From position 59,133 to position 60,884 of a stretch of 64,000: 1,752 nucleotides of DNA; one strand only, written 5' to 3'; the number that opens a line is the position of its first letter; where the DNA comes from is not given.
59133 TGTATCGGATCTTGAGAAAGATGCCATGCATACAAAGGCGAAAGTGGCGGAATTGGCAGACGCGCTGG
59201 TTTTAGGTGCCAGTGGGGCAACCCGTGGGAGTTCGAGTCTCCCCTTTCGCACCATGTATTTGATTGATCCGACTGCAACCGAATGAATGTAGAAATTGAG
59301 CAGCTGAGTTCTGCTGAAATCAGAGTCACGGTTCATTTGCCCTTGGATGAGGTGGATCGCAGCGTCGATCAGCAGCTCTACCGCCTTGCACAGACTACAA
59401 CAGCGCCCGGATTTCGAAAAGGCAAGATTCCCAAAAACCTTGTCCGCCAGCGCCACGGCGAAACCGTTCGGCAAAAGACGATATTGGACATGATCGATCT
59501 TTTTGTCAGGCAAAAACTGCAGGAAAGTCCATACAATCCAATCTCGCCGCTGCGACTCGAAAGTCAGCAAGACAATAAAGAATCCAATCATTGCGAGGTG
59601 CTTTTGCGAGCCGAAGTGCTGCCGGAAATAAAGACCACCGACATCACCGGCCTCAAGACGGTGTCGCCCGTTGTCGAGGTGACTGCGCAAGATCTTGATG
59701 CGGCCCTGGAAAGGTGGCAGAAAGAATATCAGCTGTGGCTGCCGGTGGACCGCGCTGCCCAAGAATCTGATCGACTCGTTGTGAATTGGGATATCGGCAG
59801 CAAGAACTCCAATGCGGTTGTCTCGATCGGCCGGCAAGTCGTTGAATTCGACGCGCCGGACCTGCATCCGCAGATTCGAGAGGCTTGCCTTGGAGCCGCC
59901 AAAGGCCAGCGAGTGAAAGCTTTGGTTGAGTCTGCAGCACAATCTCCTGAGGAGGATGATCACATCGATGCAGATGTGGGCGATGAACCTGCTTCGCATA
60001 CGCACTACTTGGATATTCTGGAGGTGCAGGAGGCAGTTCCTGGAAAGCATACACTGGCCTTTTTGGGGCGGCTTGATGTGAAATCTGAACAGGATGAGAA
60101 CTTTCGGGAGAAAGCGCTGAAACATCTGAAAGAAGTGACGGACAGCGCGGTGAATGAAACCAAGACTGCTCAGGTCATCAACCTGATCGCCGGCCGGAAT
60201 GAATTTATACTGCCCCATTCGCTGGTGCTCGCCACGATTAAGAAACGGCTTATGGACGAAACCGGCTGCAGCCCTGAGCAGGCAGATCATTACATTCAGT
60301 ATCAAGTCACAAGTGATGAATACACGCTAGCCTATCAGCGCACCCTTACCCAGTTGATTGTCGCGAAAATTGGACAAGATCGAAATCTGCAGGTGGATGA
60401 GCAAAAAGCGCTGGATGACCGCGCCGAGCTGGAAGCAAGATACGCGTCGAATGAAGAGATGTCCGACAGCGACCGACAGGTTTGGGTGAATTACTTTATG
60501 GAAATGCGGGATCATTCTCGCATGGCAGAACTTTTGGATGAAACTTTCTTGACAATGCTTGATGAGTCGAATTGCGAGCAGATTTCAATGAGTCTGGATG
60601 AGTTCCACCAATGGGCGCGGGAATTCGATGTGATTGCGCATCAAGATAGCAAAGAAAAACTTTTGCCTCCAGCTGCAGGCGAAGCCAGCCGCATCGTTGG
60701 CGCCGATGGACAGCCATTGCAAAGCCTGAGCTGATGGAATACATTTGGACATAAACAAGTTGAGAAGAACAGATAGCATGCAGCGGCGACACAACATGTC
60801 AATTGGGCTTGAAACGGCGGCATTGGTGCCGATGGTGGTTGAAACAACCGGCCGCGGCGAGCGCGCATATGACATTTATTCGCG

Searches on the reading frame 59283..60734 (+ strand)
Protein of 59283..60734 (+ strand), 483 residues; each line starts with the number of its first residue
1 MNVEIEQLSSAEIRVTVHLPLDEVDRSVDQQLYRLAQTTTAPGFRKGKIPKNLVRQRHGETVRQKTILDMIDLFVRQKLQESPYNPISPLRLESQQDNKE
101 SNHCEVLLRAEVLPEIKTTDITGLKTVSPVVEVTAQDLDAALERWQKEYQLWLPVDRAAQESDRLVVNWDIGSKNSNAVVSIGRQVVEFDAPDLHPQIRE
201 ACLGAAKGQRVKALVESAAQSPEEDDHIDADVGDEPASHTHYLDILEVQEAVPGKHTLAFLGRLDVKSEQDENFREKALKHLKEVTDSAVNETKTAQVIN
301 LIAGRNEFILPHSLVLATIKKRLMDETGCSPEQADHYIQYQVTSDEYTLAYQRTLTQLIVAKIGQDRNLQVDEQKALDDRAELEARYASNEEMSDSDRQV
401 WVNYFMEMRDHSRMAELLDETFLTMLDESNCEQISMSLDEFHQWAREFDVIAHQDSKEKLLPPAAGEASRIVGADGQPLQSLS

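Call 22: search_protein_families(library=pfam, proteins=[window:59283-60734:+])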
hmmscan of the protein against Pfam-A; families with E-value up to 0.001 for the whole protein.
window:59283-60734:+ (483 aa): 2 families
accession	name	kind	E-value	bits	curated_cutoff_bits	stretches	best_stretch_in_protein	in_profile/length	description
PF05697.18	Trigger_N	-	8.5e-29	101.1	22.2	1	1-144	1-143/144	Bacterial trigger factor protein (TF)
PF05698.19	Trigger_C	-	0.00015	22.3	22.7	1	272-391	3-131/162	Bacterial trigger factor protein (TF) C-terminus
